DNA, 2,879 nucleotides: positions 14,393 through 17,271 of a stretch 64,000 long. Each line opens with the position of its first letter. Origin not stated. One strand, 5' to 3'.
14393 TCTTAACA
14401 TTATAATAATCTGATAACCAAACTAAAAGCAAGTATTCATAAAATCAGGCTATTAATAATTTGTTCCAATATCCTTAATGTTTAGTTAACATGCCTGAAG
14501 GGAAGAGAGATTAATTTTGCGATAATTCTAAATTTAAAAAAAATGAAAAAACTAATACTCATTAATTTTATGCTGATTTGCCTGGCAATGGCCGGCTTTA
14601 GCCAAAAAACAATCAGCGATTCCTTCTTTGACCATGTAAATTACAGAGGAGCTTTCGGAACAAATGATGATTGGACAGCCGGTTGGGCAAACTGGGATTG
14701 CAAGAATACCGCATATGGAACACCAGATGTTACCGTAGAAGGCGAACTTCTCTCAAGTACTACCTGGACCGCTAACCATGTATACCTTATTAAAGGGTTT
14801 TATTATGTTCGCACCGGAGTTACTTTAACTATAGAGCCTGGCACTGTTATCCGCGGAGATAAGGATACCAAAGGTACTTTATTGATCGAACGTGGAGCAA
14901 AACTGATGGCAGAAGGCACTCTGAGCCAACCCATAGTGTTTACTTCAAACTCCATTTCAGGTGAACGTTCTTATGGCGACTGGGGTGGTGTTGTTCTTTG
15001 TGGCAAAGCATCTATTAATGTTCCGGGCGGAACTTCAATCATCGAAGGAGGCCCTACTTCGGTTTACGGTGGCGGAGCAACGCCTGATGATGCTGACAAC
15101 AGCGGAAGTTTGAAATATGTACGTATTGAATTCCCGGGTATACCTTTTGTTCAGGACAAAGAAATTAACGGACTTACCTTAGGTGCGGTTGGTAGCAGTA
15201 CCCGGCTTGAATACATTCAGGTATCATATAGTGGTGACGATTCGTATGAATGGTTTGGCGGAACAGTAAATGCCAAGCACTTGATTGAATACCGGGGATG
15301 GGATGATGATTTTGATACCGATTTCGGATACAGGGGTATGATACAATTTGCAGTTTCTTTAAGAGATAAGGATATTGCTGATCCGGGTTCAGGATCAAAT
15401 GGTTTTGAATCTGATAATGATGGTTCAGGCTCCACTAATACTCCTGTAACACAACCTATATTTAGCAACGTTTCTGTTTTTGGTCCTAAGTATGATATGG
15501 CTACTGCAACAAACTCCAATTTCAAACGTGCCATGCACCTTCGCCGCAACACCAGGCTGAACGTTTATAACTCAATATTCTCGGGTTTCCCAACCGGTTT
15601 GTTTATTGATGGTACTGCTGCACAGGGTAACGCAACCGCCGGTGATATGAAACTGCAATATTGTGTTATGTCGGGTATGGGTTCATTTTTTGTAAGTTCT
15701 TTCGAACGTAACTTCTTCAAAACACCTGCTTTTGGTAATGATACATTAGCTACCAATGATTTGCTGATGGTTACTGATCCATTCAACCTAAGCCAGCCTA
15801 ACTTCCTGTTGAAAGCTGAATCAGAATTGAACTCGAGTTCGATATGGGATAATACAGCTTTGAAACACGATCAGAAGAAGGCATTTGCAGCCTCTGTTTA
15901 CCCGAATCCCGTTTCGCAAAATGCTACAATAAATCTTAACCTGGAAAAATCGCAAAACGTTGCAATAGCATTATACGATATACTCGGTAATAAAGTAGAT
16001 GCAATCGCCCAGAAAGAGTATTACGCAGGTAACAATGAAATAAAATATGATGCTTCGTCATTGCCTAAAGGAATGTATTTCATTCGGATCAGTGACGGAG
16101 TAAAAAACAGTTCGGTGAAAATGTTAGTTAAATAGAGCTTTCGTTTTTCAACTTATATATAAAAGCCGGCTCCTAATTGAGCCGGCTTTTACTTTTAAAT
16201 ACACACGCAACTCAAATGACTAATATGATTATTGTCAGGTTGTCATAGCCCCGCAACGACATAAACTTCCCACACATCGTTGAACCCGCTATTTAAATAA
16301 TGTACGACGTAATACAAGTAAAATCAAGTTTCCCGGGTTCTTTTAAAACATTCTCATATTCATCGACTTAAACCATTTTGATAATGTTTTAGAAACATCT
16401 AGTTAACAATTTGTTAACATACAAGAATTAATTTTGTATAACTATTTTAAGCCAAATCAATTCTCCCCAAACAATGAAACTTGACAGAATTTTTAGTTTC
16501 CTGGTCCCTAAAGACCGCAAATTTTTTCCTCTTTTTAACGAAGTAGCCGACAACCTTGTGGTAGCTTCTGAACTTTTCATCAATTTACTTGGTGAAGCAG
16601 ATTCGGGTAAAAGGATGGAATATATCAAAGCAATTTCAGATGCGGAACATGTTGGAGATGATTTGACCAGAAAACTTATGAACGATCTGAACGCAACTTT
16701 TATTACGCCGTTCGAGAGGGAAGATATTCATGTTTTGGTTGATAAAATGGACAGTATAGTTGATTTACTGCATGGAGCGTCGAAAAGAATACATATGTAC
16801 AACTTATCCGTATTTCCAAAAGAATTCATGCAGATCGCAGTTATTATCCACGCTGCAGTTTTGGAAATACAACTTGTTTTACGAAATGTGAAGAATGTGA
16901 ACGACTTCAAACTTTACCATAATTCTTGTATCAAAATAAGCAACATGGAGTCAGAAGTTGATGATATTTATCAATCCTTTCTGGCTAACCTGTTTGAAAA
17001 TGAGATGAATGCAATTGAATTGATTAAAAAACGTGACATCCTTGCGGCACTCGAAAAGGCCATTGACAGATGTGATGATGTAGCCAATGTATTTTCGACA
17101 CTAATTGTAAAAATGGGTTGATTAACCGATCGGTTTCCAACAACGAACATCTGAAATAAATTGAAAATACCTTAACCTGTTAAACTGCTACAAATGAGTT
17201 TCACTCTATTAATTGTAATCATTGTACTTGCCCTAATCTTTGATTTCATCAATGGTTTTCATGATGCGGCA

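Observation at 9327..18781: TTAACA-like heptamers phased at 11 bp sit a fixed 16 bp from TAnnTTTG boxes: a candidate Bacteroidota Pho box in five promoters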

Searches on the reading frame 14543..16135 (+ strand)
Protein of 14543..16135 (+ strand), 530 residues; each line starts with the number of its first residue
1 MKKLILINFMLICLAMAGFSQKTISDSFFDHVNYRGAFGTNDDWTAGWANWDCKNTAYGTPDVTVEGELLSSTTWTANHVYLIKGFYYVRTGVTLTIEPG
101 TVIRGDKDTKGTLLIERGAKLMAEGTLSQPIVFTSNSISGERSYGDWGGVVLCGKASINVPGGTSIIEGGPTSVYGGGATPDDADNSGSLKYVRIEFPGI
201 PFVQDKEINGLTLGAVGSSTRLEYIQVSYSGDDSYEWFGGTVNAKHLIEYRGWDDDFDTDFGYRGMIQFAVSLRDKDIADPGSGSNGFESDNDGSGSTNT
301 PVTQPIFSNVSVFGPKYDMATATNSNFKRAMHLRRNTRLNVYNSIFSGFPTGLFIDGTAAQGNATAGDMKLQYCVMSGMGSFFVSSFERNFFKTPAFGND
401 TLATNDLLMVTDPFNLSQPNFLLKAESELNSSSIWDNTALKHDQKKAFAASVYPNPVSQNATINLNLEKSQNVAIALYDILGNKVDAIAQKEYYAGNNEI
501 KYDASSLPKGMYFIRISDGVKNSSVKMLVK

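Call 6: search_protein_families(library=ncbifam, proteins=[window:14543-16135:+])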
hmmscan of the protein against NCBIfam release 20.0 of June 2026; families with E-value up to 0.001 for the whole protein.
window:14543-16135:+ (530 aa): 4 families
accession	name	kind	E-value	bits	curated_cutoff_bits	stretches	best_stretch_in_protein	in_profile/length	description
TIGR04183.1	Por_Secre_tail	domain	3e-12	46.3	23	1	452-530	1-72/72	T9SS type A sorting domain-containing protein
NF038113.1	T9SSA_dep_M36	equivalog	3.4e-10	38.7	885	1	436-530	779-869/869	T9SS-dependent M36 family metallopeptidase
NF052323.1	T9SSA_dep_M6i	equivalog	1.2e-06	26.8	600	1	452-530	960-1038/1043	T9SS-dependent M6-like inactivated metalloprotease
NF050177.1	TapA_OM_Porphy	equivalog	0.00018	20.4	500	1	449-529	470-543/544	TapA/TapC family T9SS-dependent outer membrane protein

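Call 7: search_protein_families(library=pfam, proteins=[window:14543-16135:+])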
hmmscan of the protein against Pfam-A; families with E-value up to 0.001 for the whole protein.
window:14543-16135:+ (530 aa): 1 family
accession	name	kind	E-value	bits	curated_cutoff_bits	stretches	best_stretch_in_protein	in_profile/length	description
PF18962.6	Por_Secre_tail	-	3e-15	56.7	27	1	452-528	1-74/75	Secretion system C-terminal sorting domain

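Call 61: search_protein_families(library=pfam, proteins=[window:14543-16135:+], max_evalue=0.01)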
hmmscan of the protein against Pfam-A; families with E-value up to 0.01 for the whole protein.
window:14543-16135:+ (530 aa): 1 family
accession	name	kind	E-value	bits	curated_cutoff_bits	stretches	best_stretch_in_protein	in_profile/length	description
PF18962.6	Por_Secre_tail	-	3e-15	56.7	27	1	452-528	1-74/75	Secretion system C-terminal sorting domain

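Call 66: search_solved_structures(query=window:14543-16135:+, max_evalue=1)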
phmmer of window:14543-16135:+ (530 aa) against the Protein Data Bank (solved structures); distinct sequences matched with E-value up to 1: 1.
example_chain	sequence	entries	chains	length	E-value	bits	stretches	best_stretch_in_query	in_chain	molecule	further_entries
9whd_A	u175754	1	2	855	0.014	17.4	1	437-527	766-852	GH167 glycoside hydrolase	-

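Call 70: find_homologous_proteins(query=window:14543-16135:+, max_evalue=1e-10)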
Query window:14543-16135:+ (530 aa): 8000 proteins with E <= 1e-10 among 8000 candidates; the best 120 are listed.
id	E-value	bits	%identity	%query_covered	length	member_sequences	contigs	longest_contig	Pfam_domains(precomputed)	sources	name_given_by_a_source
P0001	0.0e+0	1283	69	77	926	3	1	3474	PF18962.8,PF28492.1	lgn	-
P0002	0.0e+0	1161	96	100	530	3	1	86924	PF18962.8,PF28492.1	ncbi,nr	ncbi:MAG: T9SS type A sorting domain-containing protein [Bacteroidales bacterium]|nr:T9SS type A sor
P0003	0.0e+0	1063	88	98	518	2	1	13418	PF18962.8,PF28492.1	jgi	-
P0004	0.0e+0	1057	85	100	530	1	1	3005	PF18962.8,PF28492.1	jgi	jgi:hypothetical protein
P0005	0.0e+0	1046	54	85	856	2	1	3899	PF18962.8,PF28492.1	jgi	jgi:hypothetical protein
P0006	0.0e+0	1043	84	100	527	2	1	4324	PF18962.8,PF28492.1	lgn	-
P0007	1.8e-296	1002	83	98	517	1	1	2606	PF18962.8,PF28492.1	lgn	-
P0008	3.2e-296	1001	82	100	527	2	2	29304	PF18962.8,PF28492.1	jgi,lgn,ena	-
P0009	2.8e-282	955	77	98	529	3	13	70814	PF18962.8,PF28492.1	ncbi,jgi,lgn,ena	jgi:hypothetical protein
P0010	2.3e-281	952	76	100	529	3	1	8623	PF18962.8,PF28492.1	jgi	-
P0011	7.4e-281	951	79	100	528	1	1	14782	PF18962.8,PF28492.1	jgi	-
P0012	3.2e-280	948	79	98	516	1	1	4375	PF18962.8,PF28492.1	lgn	-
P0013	1.1e-279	947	77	99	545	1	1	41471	PF18962.8,PF28492.1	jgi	-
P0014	2.2e-279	946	78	100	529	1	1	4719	PF18962.8,PF28492.1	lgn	-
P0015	4.3e-279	945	77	100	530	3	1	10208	PF18962.8,PF28492.1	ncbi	-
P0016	4.9e-279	945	76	100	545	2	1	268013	PF18962.8,PF28492.1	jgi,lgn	-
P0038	2.3e-269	913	72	100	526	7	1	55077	PF18962.8,PF28492.1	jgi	jgi:hypothetical protein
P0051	9.1e-257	871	70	99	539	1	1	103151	PF18962.8,PF28492.1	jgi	-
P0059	6.6e-241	819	67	100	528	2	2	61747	PF18962.8,PF28492.1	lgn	-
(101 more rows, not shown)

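Call 71: find_encoding_contigs(protein=P0008, flank=10000, max_places=2)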
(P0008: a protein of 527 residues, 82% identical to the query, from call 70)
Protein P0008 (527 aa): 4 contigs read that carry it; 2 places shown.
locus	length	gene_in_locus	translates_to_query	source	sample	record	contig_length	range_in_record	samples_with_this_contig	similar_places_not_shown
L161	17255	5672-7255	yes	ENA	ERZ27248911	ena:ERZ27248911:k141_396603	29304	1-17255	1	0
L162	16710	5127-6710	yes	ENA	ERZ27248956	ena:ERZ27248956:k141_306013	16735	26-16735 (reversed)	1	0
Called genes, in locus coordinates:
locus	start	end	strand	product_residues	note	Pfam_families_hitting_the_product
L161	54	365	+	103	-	PF13620:CarboxypepD_reg, PF13715:CarbopepD_reg_2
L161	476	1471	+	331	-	PF07396:Porin_O_P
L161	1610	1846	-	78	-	-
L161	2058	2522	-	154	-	-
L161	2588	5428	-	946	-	PF13620:CarboxypepD_reg, PF13715:CarbopepD_reg_2, PF07715:Plug, PF00593:TonB_dep_Rec_b-barrel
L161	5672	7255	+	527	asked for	PF28492:Beta_helix_4, PF18962:Por_Secre_tail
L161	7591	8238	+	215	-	PF01865:PhoU_div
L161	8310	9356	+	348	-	PF01384:PHO4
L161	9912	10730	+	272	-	PF12849:PBP_like_2, PF13531:SBP_bac_11 (weak), PF12727:PBP_like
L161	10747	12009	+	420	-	PF00528:BPD_transp_1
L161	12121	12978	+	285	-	PF00528:BPD_transp_1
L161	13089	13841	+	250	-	PF02463:SMC_N, PF00005:ABC_tran, PF13304:AAA_21 (weak)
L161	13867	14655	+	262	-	PF01895:PhoU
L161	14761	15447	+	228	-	PF00072:Response_reg, PF00486:Trans_reg_C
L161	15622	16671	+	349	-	PF00512:HisKA, PF02518:HATPase_c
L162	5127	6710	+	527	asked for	PF28492:Beta_helix_4, PF18962:Por_Secre_tail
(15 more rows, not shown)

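Call 72: find_encoding_contigs(protein=P0009, flank=10000, max_places=2)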
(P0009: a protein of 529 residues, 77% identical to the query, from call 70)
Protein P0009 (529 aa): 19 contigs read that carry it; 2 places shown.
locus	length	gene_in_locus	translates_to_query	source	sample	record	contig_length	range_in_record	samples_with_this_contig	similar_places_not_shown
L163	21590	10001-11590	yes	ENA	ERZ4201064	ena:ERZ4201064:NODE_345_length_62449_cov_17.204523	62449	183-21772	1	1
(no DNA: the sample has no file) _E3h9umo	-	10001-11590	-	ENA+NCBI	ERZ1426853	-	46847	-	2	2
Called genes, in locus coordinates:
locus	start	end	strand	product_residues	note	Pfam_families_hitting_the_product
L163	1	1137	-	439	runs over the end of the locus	?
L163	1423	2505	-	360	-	PF13528:Glyco_trans_1_3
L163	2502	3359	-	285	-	PF00149:Metallophos, PF12850:Metallophos_2 (weak)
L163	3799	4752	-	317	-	PF03372:Exo_endo_phos, PF22669:Exo_endo_phos2 (faint)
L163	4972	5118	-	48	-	-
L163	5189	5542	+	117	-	PF13620:CarboxypepD_reg, PF13715:CarbopepD_reg_2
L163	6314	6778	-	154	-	-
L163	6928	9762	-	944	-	PF13620:CarboxypepD_reg, PF13715:CarbopepD_reg_2, PF07715:Plug, PF00593:TonB_dep_Rec_b-barrel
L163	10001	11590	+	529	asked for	PF28492:Beta_helix_4, PF18962:Por_Secre_tail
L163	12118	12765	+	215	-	PF01865:PhoU_div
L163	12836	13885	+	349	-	PF01384:PHO4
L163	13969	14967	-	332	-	PF07642:BBP2 (weak), PF07396:Porin_O_P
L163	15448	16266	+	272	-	PF12849:PBP_like_2, PF13531:SBP_bac_11 (weak), PF12727:PBP_like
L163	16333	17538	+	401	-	PF00528:BPD_transp_1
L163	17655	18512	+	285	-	PF00528:BPD_transp_1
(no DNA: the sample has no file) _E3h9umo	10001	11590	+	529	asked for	PF28492:Beta_helix_4, PF18962:Por_Secre_tail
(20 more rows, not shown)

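Call 73: find_encoding_contigs(protein=P0003, flank=10000, max_places=1)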
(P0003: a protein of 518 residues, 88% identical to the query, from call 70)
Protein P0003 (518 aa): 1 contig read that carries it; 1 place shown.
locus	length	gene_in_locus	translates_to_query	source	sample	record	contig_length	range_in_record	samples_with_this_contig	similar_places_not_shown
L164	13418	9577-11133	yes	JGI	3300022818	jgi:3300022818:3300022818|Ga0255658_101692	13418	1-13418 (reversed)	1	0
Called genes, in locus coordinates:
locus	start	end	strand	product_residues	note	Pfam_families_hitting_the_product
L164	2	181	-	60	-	?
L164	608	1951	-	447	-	PF00232:Glyco_hydro_1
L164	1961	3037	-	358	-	PF13528:Glyco_trans_1_3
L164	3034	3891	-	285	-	PF00149:Metallophos, PF12850:Metallophos_2 (faint)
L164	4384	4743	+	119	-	PF13620:CarboxypepD_reg, PF13715:CarbopepD_reg_2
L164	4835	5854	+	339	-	PF07396:Porin_O_P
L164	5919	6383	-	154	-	-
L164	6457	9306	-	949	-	PF13620:CarboxypepD_reg, PF13715:CarbopepD_reg_2, PF07715:Plug, PF00593:TonB_dep_Rec_b-barrel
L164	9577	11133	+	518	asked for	PF28492:Beta_helix_4, PF18962:Por_Secre_tail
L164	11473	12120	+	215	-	PF01865:PhoU_div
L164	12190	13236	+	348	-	PF01384:PHO4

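Call 74: find_encoding_contigs(protein=P0016, flank=10000, max_places=1)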
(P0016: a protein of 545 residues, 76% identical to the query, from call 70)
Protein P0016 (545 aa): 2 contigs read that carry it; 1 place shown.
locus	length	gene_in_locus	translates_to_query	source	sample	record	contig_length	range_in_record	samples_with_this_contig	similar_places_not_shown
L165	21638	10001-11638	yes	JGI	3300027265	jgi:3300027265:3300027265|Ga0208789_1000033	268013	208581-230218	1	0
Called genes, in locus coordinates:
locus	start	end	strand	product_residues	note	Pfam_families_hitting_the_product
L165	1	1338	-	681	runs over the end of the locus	PF07715:Plug, PF00593:TonB_dep_Rec_b-barrel, PF14905:OMP_b-brl_3 (weak)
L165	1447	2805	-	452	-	PF00232:Glyco_hydro_1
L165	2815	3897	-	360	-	PF13528:Glyco_trans_1_3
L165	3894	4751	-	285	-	PF00149:Metallophos, PF12850:Metallophos_2 (weak)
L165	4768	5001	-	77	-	-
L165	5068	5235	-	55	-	-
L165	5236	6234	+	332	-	PF07396:Porin_O_P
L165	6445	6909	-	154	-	PF07661:MORN_2 (faint)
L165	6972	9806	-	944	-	PF13620:CarboxypepD_reg, PF13715:CarbopepD_reg_2, PF07715:Plug, PF00593:TonB_dep_Rec_b-barrel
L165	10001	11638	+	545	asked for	PF28492:Beta_helix_4, PF18962:Por_Secre_tail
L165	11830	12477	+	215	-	PF01865:PhoU_div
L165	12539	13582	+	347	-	PF01384:PHO4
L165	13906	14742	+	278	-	PF12849:PBP_like_2, PF13531:SBP_bac_11, PF12727:PBP_like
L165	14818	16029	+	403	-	PF00528:BPD_transp_1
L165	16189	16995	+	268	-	PF00528:BPD_transp_1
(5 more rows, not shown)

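Call 75: find_encoding_contigs(protein=P0038, flank=10000, max_places=1)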
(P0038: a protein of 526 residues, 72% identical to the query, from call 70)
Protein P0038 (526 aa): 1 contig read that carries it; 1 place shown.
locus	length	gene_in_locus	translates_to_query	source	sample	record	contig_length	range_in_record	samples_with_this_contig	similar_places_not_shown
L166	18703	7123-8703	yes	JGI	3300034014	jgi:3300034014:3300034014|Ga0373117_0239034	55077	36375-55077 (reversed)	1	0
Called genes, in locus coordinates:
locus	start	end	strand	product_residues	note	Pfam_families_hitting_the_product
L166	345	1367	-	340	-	PF01063:Aminotran_4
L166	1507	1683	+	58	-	-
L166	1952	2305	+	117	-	PF13620:CarboxypepD_reg, PF13715:CarbopepD_reg_2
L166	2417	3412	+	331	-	PF07396:Porin_O_P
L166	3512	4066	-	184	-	-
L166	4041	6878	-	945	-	PF13620:CarboxypepD_reg, PF13715:CarbopepD_reg_2, PF07715:Plug, PF00593:TonB_dep_Rec_b-barrel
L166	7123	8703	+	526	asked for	PF28492:Beta_helix_4, PF18962:Por_Secre_tail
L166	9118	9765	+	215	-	PF01865:PhoU_div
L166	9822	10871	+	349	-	PF01384:PHO4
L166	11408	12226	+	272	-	PF12849:PBP_like_2, PF13531:SBP_bac_11, PF12727:PBP_like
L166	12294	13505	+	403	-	PF00528:BPD_transp_1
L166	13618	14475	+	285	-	PF00528:BPD_transp_1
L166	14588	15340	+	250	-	PF02463:SMC_N, PF00005:ABC_tran, PF13304:AAA_21 (weak)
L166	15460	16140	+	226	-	PF01895:PhoU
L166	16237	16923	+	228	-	PF00072:Response_reg, PF00486:Trans_reg_C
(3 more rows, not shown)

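Call 76: find_encoding_contigs(protein=P0051, flank=10000, max_places=1)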
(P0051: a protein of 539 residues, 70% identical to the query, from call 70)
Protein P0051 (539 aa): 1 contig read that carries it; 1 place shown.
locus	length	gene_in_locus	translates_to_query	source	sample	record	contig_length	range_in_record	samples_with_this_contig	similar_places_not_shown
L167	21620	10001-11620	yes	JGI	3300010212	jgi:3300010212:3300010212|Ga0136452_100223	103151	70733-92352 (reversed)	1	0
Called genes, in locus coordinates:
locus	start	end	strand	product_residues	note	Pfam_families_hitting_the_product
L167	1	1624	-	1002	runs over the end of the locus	PF02384:N6_Mtase, PF20473:MmeI_Mtase, PF07669:Eco57I, PF12950:TaqI_C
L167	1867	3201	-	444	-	PF00232:Glyco_hydro_1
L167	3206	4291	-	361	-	PF13528:Glyco_trans_1_3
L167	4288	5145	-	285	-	PF00149:Metallophos, PF12850:Metallophos_2 (faint)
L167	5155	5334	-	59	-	-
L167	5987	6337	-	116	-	PF13620:CarboxypepD_reg, PF13715:CarbopepD_reg_2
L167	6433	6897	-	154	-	-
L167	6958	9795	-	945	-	PF13620:CarboxypepD_reg, PF13715:CarbopepD_reg_2, PF07715:Plug, PF00593:TonB_dep_Rec_b-barrel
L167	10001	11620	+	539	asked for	PF28492:Beta_helix_4, PF18962:Por_Secre_tail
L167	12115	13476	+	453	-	PF07396:Porin_O_P (faint)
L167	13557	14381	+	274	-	PF12849:PBP_like_2, PF01547:SBP_bac_1 (weak), PF13531:SBP_bac_11, PF12727:PBP_like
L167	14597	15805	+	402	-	PF12849:PBP_like_2, PF00528:BPD_transp_1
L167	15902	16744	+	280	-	PF00528:BPD_transp_1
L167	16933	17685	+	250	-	PF02463:SMC_N, PF13175:AAA_15 (weak), PF00005:ABC_tran, PF13304:AAA_21 (faint)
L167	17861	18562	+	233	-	PF01895:PhoU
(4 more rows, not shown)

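Call 77: find_encoding_contigs(protein=P0059, flank=10000, max_places=1)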
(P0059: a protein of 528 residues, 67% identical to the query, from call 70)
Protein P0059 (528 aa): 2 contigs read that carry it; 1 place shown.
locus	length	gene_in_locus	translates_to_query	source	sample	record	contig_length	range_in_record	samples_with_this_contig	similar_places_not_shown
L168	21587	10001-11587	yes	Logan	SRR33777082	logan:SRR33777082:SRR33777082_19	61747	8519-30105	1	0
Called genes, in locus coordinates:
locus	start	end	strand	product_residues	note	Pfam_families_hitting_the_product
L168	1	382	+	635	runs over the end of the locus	PF18962:Por_Secre_tail (faint), PF09113:N-glycanase_C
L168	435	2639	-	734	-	PF03030:H_PPase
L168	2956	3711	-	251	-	PF13489:Methyltransf_23, PF13847:Methyltransf_31, PF08241:Methyltransf_11, PF08242:Methyltransf_12, PF13649:Methyltransf_25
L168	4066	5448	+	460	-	PF00291:PALP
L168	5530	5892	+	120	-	PF14686:fn3_3 (weak), PF17802:SpaA (weak), PF13620:CarboxypepD_reg, PF13715:CarbopepD_reg_2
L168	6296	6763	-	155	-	-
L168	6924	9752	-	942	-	PF13620:CarboxypepD_reg, PF13715:CarbopepD_reg_2, PF07715:Plug, PF00593:TonB_dep_Rec_b-barrel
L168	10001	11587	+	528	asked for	PF28492:Beta_helix_4, PF18962:Por_Secre_tail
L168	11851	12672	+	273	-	PF12849:PBP_like_2, PF12727:PBP_like (weak)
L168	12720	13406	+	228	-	PF00072:Response_reg, PF00486:Trans_reg_C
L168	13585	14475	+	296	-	PF00512:HisKA, PF02518:HATPase_c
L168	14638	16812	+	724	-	PF16314:DUF4954, PF25084:LbH_EIF2B (faint), PF25087:GMPPB_C (faint)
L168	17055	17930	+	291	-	PF00376:MerR (weak), PF13411:MerR_1, PF02607:B12-binding_2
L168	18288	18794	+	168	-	PF04542:Sigma70_r2, PF07638:Sigma70_ECF (weak), PF22029:PhyR_sigma2 (weak), PF08281:Sigma70_r4_2, PF04545:Sigma70_r4 (weak)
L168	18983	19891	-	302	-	PF00892:EamA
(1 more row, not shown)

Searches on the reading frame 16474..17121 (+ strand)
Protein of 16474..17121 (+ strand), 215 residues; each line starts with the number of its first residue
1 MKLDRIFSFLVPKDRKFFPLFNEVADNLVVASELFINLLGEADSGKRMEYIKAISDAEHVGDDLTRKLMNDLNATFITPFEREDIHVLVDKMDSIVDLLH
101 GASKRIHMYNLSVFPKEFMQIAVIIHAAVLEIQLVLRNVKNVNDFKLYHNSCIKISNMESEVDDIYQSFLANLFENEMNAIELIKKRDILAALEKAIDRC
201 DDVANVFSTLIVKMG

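Call 6: search_protein_families(library=ncbifam, proteins=[window:16474-17121:+])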
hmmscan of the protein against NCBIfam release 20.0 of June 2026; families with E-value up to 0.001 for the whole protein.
window:16474-17121:+ (215 aa): 1 family
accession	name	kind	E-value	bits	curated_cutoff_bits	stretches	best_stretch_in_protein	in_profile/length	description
TIGR00153.1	TIGR00153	hypoth_equivalog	2.1e-11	44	104.3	1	29-213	24-215/217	TIGR00153 family protein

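Call 7: search_protein_families(library=pfam, proteins=[window:16474-17121:+])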
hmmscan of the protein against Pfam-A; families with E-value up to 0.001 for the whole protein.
window:16474-17121:+ (215 aa): 1 family
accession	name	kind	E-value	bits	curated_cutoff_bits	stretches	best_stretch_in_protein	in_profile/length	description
PF01865.21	PhoU_div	-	4.1e-21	75.8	24.4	1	7-212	3-213/214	Protein of unknown function DUF47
